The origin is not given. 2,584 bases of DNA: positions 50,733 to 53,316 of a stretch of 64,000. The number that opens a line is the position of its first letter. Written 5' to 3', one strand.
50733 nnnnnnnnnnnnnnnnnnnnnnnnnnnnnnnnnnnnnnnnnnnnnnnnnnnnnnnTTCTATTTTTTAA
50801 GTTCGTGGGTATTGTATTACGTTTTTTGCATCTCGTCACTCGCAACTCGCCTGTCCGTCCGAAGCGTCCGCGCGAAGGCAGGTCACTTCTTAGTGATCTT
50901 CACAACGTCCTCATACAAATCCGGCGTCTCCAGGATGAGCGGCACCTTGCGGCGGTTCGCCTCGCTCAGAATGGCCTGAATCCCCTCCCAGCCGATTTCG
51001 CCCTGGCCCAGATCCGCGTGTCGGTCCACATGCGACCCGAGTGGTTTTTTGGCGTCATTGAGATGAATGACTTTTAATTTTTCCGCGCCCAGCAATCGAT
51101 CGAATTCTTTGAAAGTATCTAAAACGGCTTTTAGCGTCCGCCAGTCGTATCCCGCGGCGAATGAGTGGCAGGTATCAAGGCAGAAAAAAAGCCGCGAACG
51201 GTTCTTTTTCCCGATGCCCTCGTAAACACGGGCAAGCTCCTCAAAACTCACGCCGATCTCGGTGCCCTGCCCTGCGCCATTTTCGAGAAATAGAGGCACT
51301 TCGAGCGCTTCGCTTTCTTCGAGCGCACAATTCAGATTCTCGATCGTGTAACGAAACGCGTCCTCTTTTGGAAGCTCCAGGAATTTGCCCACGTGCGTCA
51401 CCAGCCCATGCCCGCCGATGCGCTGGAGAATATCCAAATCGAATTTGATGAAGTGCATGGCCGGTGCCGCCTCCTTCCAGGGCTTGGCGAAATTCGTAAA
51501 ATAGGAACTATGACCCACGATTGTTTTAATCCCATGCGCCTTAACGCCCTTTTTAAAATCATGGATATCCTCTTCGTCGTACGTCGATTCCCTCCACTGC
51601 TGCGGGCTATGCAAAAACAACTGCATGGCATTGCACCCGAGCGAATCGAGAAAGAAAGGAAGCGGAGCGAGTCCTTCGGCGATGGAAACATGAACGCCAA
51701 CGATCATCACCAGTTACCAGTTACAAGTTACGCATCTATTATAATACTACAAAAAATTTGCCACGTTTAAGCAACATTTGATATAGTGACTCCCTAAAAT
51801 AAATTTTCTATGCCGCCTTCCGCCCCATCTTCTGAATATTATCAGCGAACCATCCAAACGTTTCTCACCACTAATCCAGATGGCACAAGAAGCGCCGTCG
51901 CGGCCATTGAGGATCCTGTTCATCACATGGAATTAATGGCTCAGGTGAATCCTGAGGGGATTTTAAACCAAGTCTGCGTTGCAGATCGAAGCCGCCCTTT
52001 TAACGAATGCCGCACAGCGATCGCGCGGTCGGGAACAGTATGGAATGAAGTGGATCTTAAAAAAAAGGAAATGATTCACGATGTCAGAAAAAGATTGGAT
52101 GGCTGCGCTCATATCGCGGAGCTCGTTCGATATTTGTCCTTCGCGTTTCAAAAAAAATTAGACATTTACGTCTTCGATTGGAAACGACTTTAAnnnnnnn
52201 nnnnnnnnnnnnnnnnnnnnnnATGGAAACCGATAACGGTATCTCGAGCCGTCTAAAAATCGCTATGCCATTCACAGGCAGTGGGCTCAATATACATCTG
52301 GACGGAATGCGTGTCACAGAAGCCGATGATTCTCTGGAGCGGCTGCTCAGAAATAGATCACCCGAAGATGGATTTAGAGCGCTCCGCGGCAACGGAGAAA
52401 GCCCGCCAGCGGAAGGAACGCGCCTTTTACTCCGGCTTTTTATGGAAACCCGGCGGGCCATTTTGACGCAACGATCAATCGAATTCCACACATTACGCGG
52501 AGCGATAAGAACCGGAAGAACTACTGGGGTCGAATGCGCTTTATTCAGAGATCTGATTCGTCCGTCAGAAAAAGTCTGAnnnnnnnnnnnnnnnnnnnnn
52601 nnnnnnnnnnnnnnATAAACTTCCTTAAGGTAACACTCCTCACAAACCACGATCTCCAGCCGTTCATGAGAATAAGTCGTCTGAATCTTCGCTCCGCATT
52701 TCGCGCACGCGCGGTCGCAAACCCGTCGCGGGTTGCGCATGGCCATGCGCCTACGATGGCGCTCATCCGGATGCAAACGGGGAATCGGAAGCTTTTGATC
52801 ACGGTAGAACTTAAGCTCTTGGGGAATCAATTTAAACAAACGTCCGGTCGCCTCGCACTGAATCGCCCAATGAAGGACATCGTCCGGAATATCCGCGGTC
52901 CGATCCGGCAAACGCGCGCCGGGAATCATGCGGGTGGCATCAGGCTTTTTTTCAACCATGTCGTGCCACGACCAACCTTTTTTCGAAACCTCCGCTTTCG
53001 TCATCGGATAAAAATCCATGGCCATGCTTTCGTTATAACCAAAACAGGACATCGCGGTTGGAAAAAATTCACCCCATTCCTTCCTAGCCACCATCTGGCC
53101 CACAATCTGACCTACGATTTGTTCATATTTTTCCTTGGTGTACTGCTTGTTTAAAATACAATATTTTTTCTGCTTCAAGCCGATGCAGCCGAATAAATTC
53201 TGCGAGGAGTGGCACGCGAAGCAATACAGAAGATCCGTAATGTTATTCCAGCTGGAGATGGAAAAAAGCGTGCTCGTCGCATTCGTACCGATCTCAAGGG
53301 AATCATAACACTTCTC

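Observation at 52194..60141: Accessory island with mirrored TrmB-regulator and Cys-rich-protein pairs interleaved with three toxin-antitoxin modules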

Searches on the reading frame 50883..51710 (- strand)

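Call 7: search_protein_families(library=ncbifam, max_evalue=0.1, proteins=[window:50883-51710:-])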
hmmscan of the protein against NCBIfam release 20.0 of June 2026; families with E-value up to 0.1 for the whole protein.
window:50883-51710:- (275 aa): 6 families
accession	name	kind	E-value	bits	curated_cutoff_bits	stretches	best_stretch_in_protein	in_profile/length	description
TIGR00587.1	nfo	subfamily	7.8e-66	222.2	129.65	1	3-268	2-267/279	deoxyribonuclease IV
NF002199.0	PRK01060.1-4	equivalog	2.4e-60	204.1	315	1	1-264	1-264/282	deoxyribonuclease IV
NF002197.0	PRK01060.1-2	equivalog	6.9e-56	189.5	376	1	2-264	10-272/289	deoxyribonuclease IV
NF002196.0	PRK01060.1-1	equivalog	1.6e-52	178.7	333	1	1-267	1-265/297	deoxyribonuclease IV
NF002198.0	PRK01060.1-3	equivalog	2.1e-33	116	244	1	2-264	3-238/253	deoxyribonuclease IV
NF041277.1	coba_remo_CbiR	equivalog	0.098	12.2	105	0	173-261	161-233/249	cobamide remodeling phosphodiesterase CbiR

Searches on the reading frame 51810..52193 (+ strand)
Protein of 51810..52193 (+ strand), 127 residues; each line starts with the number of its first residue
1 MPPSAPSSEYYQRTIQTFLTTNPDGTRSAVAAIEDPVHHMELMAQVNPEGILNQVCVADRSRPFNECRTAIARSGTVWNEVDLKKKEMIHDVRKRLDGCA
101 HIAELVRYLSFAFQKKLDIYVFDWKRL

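Call 6: search_protein_families(library=pfam, max_evalue=0.1, proteins=[window:51810-52193:+])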
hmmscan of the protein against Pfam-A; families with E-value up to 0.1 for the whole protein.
window:51810-52193:+ (127 aa): 1 family
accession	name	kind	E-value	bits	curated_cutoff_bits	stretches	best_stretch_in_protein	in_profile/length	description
PF11136.13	DUF2889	-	2.4e-07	31.4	25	1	25-110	32-118/123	Protein of unknown function (DUF2889)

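Call 7: search_protein_families(library=ncbifam, max_evalue=0.1, proteins=[window:51810-52193:+])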
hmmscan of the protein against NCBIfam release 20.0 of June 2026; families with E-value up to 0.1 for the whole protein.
window:51810-52193:+ (127 aa): 0 families

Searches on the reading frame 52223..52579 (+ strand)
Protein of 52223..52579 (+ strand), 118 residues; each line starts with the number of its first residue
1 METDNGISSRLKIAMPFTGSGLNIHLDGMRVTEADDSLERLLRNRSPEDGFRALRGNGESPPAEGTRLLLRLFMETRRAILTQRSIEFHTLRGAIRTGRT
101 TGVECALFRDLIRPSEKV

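Call 94: search_protein_families(library=phrogs, max_evalue=0.001, proteins=[window:52223-52579:+])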
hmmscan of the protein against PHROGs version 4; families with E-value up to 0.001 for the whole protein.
window:52223-52579:+ (118 aa): 0 families

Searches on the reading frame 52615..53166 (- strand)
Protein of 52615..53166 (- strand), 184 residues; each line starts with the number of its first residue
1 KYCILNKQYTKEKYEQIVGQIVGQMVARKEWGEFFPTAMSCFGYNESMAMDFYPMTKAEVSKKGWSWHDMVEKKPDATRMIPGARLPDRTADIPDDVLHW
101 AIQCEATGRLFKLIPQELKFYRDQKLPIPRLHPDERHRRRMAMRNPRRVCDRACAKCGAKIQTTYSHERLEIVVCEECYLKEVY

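Call 81: predict_structure(alignment_id=A4)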
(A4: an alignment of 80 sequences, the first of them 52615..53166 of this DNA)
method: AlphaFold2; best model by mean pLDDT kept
length: 184 residues; sequences in the alignment: 80
mean_pLDDT: 90.6   pTM: 0.65
mean pLDDT of the five models: 90.6, 89.1, 89.1, 87.3, 86.7
residues with pLDDT >= 90: 121; 70-90: 61; 50-70: 2; < 50: 0
segments of 3 or more residues with pLDDT < 50: none
pLDDT, mean of each block of 10 residues (from residue 1): 78 92 91 79 89 91 90 91 95 96 96 97 97 93 79 96 87 93 91
secondary structure, 60 per line:
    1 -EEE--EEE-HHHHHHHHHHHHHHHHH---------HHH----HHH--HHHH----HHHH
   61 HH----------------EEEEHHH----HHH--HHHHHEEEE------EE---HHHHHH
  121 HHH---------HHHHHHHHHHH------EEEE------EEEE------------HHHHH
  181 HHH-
elements in order: E2-4 E7-9 H11-27 H49-52 H57-62 E79-82 H95-99 E100-103 H115-123 H133-143 E150-153 E160-163 H176-183

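Call 84: fold_search(model_id=the predicted structure, library=pdb)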
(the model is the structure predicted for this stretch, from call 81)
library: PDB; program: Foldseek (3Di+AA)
matches with E <= 10: 30; with E <= 0.001: 0
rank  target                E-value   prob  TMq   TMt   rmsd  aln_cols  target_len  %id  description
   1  7sqc_1B               2.5e+00  0.01  0.11  0.02  16.5       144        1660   16  Ciliary C1 central pair apparatus isolated from Chlamydomonas reinhardtii (released 2022-04-13)
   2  8uxq_A                4.2e+00  0.01  0.14  0.15  20.3       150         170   10  Structure of Heterochromatin Protein 1 (HP1) alpha in complex with an H2A.Z nucleosome (released 2024-09-25)
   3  5a7z                  4.5e+00  0.01  0.11  0.09  18.3       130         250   12  Crystal structure of Sulfolobus acidocaldarius Trm10 at 2.1 angstrom resolution. (released 2016-01-13)
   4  7ewv_B                4.8e+00  0.01  0.11  0.12  20.7       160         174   12  Crystal structure of Ebinur Lake virus cap snatching endonuclease (H34A mutant) (released 2022-01-26)
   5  5t00_D                5.1e+00  0.01  0.09  0.11  15.5       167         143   11  Human CTCF ZnF3-7 and methylated DNA complex (released 2017-05-24)
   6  2rgv_B                5.8e+00  0.01  0.12  0.14  23.0       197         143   15  The crystal structure of PerR-Ox highlights 2-oxo-Histidine formation (released 2008-10-14)
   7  1lv3_MODEL_1_A        6.2e+00  0.09  0.12  0.28   5.6        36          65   17  Solution NMR Structure of Zinc Finger Protein yacG from Escherichia coli. Northeast Structural Genomics Consor (released 2002-09-11)
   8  2h1y_B                6.2e+00  0.03  0.10  0.07   5.8        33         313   18  Crystal structure of malonyl-CoA:Acyl carrier protein transacylase (MCAT) from Helicobacter pylori (released 2007-05-22)
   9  9o17_AZ               6.7e+00  0.06  0.09  0.29   6.0        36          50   19  Cryo-EM structure of Methanosarcina acetivorans 70S ribosome (released 2025-09-24)
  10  8rif_7                6.7e+00  0.01  0.15  0.06  15.2       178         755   12  Cryo-EM structure of the MCM double hexamer loaded onto dsDNA. (released 2025-01-01)
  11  2mrf_MODEL_1_A        7.1e+00  0.06  0.08  0.39   1.9        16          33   38  NMR structure of the ubiquitin-binding zinc finger (UBZ) domain from human Rad18 (released 2014-10-01)
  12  9ylm_A                7.1e+00  0.01  0.10  0.18  10.8        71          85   15  BCL11A ZF4-6 in Complex with a DNA Sequence Observed in the Human Globin Locus Containing Motif TGTCCA (12-mer) (released 2026-03-04)
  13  4pof_A                8.2e+00  0.04  0.12  0.09   4.4        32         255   34  PfMCM N-terminal domain without DNA (released 2014-04-09)
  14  6zm5_0                8.2e+00  0.03  0.15  0.20   6.3        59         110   25  Human mitochondrial ribosome in complex with OXA1L, mRNA, A/A tRNA, P/P tRNA and nascent polypeptide (released 2021-01-13)
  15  9e2g_2L               8.2e+00  0.00  0.11  0.08  28.8       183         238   15  Cryo-EM structure of 48 nm repeat of microtubule doublet from T. brucei flagellum (released 2025-03-12)
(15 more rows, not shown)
